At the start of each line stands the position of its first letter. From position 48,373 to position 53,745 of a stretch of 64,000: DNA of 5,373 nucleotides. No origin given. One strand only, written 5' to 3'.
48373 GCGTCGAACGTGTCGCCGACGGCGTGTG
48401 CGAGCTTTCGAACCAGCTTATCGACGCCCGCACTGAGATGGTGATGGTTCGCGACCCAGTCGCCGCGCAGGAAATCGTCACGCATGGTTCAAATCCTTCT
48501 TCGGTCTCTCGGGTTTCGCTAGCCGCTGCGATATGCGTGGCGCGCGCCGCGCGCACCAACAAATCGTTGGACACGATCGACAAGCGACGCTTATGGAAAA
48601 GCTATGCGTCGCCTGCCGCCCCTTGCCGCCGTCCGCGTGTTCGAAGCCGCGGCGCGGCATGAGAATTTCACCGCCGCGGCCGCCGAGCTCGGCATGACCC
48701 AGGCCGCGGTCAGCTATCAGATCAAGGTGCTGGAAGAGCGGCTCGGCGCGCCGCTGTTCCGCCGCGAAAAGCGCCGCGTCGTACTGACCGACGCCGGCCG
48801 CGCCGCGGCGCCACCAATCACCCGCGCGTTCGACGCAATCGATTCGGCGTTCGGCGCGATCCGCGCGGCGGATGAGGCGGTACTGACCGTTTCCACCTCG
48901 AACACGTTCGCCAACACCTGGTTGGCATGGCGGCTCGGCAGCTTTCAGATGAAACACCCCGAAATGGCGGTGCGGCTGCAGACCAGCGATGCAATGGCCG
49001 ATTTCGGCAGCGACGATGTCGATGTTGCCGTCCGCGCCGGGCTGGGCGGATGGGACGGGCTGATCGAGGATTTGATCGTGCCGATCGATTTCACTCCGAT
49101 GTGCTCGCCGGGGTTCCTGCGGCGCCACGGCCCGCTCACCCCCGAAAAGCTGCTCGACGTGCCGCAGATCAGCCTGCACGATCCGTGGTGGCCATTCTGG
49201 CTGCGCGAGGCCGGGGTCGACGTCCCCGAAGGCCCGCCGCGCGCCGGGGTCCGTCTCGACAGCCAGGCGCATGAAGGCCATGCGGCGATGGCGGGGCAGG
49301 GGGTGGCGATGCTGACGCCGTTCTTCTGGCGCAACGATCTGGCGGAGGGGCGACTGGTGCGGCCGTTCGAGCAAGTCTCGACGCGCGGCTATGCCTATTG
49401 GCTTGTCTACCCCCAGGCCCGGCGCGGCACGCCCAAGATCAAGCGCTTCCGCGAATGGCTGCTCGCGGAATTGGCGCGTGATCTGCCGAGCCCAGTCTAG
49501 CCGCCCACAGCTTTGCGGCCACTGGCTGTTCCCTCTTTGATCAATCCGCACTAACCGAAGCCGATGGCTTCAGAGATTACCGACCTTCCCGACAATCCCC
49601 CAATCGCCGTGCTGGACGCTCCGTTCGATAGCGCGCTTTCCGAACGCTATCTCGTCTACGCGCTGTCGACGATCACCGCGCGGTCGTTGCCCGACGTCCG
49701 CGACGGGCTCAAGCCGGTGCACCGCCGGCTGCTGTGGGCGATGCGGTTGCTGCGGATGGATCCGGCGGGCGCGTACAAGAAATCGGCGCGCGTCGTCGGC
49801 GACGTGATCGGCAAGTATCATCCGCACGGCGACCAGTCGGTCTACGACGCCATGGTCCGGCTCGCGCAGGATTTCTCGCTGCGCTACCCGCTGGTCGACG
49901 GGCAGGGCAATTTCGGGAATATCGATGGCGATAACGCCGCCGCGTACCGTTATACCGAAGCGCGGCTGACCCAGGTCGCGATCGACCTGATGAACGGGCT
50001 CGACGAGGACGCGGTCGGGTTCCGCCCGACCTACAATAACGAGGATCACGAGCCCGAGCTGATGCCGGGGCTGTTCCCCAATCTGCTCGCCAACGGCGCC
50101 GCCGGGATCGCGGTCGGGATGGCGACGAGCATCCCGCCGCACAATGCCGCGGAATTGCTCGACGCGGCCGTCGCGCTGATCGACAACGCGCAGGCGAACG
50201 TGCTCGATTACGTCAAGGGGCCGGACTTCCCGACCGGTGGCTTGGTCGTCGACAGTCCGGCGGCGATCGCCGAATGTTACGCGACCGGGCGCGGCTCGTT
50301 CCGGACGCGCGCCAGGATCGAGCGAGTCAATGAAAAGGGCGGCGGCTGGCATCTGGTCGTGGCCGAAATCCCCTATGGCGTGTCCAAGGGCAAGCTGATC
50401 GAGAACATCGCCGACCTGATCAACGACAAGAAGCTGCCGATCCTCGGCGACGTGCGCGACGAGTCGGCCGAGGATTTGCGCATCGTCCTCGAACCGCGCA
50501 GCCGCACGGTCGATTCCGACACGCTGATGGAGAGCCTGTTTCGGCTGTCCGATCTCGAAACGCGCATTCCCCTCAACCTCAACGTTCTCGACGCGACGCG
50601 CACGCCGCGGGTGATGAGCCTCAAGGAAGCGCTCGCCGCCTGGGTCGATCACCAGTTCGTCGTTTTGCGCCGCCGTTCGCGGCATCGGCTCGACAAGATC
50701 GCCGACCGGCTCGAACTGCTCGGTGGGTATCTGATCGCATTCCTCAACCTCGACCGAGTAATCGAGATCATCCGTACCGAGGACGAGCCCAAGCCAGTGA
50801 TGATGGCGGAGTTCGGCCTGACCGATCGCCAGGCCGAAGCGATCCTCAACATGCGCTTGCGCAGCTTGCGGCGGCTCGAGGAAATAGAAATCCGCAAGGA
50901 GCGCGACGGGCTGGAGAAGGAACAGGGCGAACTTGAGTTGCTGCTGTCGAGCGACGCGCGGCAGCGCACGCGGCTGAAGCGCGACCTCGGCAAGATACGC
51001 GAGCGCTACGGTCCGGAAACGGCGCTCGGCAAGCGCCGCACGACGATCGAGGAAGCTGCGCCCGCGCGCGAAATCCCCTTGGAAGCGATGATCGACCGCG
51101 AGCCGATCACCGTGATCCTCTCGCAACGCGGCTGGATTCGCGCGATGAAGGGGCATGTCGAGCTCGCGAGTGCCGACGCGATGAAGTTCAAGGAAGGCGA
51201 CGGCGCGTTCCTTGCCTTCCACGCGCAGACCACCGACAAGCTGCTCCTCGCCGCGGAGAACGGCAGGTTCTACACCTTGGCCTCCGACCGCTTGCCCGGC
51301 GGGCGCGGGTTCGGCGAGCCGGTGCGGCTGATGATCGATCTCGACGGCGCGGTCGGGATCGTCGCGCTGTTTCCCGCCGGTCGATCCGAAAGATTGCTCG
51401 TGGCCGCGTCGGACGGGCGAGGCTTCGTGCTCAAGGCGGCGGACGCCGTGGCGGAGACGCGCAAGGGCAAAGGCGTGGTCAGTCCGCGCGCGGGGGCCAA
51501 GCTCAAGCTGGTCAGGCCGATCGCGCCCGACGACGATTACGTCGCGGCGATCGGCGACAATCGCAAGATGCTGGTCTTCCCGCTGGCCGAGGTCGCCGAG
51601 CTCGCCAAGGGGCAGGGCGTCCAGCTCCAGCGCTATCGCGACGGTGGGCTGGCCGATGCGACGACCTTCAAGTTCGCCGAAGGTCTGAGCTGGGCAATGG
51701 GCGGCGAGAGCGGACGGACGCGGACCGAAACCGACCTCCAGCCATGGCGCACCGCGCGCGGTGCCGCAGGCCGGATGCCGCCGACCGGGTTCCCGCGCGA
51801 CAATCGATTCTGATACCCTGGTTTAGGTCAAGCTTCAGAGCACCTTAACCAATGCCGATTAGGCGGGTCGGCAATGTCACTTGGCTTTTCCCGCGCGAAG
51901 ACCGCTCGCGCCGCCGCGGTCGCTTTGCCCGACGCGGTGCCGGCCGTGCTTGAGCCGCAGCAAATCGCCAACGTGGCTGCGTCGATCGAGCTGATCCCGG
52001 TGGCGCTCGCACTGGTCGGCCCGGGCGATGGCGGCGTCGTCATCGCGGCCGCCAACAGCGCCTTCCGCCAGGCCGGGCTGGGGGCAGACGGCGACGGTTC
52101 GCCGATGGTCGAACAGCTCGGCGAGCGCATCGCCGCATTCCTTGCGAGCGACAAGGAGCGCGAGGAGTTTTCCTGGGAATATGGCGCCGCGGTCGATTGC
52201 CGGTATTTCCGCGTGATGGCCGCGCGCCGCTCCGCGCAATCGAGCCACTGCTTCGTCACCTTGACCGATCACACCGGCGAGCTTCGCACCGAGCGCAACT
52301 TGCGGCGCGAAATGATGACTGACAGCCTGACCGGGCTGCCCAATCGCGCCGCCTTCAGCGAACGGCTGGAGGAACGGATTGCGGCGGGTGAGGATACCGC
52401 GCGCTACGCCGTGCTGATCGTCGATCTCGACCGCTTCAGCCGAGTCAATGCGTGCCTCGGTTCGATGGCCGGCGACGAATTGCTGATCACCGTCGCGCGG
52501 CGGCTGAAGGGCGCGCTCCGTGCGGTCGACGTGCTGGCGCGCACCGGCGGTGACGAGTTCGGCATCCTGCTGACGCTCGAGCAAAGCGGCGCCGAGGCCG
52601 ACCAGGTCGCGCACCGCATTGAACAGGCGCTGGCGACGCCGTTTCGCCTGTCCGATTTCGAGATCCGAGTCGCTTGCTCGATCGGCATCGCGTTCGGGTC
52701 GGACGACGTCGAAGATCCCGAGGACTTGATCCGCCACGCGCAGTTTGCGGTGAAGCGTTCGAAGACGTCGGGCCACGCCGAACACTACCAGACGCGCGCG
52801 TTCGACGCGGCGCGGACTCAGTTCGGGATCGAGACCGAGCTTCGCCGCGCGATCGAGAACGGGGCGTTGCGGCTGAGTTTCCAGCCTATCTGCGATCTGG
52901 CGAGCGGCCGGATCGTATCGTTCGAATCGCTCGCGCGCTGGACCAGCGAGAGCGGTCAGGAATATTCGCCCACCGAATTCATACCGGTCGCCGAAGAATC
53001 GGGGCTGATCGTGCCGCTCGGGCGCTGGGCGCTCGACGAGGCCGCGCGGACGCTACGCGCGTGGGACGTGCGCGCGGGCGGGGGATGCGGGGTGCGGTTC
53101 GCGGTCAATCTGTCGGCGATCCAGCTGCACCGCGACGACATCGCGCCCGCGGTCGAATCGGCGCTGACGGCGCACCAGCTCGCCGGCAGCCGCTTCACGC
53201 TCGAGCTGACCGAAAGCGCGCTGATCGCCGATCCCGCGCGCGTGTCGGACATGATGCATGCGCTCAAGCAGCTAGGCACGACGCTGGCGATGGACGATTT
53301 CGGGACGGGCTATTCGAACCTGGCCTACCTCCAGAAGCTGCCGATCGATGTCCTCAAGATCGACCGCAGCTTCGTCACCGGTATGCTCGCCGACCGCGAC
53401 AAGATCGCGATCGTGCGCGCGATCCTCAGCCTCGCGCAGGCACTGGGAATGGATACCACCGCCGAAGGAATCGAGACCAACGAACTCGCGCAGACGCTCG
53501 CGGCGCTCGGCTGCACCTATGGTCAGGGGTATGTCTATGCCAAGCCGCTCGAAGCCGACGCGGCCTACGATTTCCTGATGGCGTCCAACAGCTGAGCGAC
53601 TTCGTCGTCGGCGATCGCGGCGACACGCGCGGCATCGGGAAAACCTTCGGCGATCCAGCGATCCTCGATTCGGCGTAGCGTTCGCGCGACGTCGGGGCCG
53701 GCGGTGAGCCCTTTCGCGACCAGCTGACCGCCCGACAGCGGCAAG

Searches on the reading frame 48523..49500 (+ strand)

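Call 88: search_protein_families(library=pfam, proteins=[window:48523-49500:+], max_evalue=0.0001)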
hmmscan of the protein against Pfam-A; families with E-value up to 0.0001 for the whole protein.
window:48523-49500:+ (325 aa): 2 families
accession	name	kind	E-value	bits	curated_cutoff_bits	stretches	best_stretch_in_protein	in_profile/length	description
PF03466.25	LysR_substrate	-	1.7e-31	109.7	28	1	118-317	5-208/209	LysR substrate binding domain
PF00126.33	HTH_1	-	6.7e-23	80.9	26.6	1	35-93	2-60/60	Bacterial regulatory helix-turn-helix protein, lysR family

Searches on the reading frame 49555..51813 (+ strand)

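Call 88: search_protein_families(library=pfam, proteins=[window:49555-51813:+], max_evalue=0.0001)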
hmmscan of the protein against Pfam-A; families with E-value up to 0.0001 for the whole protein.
window:49555-51813:+ (752 aa): 1 family
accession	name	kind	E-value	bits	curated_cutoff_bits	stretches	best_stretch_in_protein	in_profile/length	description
PF00521.26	DNA_topoisoIV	-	1.2e-135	453.2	31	1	43-478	1-431/432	DNA gyrase/topoisomerase IV, subunit A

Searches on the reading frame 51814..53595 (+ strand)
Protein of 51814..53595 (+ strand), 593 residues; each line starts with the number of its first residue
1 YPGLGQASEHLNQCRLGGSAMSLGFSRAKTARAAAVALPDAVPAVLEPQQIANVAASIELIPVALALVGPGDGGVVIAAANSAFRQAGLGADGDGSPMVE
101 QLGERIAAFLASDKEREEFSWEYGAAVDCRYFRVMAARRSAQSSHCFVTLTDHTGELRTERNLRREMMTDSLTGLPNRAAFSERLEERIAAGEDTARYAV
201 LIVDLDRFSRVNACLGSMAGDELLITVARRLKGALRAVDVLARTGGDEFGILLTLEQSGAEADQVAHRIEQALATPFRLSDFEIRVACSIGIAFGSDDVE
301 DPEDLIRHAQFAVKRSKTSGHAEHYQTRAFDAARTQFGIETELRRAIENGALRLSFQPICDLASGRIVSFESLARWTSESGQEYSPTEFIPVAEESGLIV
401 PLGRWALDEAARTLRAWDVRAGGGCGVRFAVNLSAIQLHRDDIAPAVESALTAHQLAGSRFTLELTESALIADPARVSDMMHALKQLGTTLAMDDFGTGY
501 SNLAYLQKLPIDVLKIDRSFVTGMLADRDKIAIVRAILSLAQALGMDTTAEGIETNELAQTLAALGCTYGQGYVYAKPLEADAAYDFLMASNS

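Call 88: search_protein_families(library=pfam, proteins=[window:51814-53595:+], max_evalue=0.0001)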
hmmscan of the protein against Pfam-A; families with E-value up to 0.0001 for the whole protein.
window:51814-53595:+ (593 aa): 2 families
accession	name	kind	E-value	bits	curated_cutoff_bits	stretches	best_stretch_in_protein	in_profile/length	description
PF00563.25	EAL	-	1.1e-73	247.9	31.3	1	342-578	3-236/236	EAL domain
PF00990.26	GGDEF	-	2.8e-37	128.4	23.8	1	168-321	2-159/161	Diguanylate cyclase, GGDEF domain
